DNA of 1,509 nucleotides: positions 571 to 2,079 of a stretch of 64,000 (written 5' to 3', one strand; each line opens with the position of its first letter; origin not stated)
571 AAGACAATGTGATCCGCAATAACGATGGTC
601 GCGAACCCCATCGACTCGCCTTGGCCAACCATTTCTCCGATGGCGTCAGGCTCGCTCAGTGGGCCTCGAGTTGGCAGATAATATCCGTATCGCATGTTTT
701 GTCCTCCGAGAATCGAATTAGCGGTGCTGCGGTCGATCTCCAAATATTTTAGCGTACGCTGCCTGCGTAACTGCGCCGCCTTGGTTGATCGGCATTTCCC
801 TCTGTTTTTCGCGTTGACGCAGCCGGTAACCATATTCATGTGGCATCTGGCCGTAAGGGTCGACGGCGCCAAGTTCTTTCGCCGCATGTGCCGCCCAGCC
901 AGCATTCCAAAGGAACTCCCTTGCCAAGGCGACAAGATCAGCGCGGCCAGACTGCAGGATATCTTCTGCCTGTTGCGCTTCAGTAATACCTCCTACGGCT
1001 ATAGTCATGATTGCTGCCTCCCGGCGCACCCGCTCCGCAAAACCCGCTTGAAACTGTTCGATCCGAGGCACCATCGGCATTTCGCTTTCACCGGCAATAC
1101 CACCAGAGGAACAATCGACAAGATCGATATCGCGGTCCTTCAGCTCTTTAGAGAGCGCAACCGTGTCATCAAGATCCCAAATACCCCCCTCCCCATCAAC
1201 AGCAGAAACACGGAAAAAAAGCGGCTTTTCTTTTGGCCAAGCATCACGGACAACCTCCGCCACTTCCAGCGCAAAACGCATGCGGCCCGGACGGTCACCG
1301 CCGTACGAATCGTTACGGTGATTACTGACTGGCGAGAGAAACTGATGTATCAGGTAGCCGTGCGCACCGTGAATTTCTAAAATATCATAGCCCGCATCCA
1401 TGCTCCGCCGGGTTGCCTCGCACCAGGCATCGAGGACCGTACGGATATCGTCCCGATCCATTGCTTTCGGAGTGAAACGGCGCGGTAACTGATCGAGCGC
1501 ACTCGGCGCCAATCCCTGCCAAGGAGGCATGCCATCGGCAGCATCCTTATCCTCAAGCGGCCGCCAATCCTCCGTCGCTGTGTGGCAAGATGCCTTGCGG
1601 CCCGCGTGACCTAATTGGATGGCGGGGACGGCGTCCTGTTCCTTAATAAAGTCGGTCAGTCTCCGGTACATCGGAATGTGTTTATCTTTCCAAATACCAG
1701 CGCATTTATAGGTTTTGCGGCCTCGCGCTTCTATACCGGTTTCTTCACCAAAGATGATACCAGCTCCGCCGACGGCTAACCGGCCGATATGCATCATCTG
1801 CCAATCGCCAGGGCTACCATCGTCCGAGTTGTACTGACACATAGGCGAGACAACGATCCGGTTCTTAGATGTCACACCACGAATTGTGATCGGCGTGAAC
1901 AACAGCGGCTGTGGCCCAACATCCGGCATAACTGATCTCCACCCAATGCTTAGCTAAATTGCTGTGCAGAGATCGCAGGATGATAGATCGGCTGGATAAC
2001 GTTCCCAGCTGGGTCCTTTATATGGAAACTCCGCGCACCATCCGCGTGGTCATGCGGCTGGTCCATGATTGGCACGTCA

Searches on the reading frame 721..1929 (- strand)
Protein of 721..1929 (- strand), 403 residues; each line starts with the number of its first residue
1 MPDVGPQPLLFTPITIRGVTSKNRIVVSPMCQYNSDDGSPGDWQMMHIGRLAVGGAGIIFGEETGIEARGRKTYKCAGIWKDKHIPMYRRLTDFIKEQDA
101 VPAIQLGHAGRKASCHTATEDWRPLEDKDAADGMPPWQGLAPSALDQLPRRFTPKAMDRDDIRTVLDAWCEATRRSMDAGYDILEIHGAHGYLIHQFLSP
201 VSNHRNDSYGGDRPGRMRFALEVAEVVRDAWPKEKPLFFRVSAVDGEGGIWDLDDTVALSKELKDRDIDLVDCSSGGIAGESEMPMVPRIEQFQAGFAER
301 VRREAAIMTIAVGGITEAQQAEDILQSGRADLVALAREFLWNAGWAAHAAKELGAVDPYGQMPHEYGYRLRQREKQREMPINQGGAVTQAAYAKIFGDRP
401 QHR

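Call 64: find_encoding_contigs(protein=window:721-1929:-, flank=10000, max_places=1)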
Protein window:721-1929:- (403 aa): 7 contigs read that carry it; 1 place shown.
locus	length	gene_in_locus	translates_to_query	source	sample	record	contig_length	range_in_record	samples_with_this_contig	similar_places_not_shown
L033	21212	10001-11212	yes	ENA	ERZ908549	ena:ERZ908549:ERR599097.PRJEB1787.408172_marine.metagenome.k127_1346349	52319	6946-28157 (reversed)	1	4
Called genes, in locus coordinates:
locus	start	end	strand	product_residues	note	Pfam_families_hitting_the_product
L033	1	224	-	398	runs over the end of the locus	PF07690:MFS_1, PF12832:MFS_1_like (weak)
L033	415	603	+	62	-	-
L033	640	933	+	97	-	-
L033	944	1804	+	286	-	PF05721:PhyH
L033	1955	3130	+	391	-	PF01070:FMN_dh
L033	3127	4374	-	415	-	PF07690:MFS_1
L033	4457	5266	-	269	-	PF11716:MDMPI_N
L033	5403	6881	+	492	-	PF00291:PALP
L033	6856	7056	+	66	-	-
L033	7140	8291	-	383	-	PF00355:Rieske, PF00848:Ring_hydroxyl_A, PF19112:VanA_C (weak)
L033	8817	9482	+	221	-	PF02798:GST_N, PF13417:GST_N_3, PF13409:GST_N_2, PF00043:GST_C (weak), PF13410:GST_C_2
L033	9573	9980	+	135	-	PF00903:Glyoxalase, PF12681:Glyoxalase_2 (weak)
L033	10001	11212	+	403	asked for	PF00724:Oxidored_FMN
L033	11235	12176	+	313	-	PF00296:Bac_luciferase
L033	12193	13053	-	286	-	PF02668:TauD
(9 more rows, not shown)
